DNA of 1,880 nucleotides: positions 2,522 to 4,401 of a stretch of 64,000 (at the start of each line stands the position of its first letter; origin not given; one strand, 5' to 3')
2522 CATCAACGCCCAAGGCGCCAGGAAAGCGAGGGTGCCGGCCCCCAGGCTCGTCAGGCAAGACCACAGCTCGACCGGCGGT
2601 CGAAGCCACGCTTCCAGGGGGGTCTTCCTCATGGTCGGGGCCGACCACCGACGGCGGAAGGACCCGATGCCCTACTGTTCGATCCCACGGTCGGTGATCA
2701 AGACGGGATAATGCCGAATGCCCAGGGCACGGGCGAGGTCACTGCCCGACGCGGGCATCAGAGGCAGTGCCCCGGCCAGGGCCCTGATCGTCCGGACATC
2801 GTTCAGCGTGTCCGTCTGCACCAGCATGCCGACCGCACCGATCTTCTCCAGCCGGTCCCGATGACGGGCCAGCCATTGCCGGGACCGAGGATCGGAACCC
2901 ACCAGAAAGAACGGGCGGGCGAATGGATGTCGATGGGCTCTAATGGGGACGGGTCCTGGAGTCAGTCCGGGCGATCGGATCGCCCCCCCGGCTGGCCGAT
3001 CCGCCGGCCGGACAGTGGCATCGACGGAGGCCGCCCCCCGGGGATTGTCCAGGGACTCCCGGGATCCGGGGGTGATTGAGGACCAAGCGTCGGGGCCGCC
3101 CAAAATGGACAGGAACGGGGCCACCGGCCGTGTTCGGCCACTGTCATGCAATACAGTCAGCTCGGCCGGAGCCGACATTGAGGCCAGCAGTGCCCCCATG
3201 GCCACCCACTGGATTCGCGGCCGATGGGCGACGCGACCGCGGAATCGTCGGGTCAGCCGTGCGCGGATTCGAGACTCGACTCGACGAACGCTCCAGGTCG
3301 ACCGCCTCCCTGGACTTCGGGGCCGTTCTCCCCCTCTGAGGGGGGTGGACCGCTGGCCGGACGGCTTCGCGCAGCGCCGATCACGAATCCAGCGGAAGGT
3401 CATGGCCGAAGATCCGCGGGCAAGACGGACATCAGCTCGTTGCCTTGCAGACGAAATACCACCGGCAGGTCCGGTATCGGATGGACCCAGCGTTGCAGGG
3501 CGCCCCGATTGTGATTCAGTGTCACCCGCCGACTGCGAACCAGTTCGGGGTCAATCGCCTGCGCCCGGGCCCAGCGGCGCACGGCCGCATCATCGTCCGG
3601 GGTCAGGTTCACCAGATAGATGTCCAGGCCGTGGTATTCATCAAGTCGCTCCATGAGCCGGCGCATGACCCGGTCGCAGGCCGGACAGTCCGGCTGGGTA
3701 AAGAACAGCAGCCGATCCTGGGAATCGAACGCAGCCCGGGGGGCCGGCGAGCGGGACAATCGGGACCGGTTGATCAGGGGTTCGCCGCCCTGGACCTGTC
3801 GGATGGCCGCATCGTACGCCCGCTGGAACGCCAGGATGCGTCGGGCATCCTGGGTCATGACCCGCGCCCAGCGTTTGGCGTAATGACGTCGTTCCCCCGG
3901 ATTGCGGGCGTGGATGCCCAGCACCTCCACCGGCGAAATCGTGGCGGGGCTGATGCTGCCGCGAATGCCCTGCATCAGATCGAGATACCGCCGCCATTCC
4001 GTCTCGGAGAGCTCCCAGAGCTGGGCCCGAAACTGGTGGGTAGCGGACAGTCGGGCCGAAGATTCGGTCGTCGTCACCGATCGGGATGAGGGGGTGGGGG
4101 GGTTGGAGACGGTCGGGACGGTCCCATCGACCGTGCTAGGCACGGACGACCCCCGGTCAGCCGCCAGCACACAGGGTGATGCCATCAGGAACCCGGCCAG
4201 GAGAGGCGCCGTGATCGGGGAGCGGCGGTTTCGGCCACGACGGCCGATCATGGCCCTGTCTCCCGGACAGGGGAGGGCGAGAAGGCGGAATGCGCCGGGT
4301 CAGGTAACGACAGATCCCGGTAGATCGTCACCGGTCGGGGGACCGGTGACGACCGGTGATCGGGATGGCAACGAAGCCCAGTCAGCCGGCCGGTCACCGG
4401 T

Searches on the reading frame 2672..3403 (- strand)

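Call 69: search_protein_families(library=pfam, proteins=[window:2672-3403:-], max_evalue=0.01)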
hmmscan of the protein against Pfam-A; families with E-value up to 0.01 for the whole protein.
window:2672-3403:- (243 aa): 1 family
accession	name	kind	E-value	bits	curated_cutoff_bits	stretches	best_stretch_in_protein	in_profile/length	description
PF11072.13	DUF2859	-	2.6e-36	125.1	25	1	86-241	2-147/147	Protein of unknown function (DUF2859)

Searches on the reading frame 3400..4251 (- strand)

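Call 69: search_protein_families(library=pfam, proteins=[window:3400-4251:-], max_evalue=0.01)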
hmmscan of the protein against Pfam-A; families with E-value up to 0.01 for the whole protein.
window:3400-4251:- (283 aa): 2 families
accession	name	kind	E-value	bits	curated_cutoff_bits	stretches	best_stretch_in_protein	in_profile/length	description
PF00578.27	AhpC-TSA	-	2.1e-05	24.9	26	1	181-251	29-100/124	AhpC/TSA family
PF05768.20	Glrx-like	-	0.00021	22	26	1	180-221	1-41/77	Glutaredoxin-like domain (DUF836)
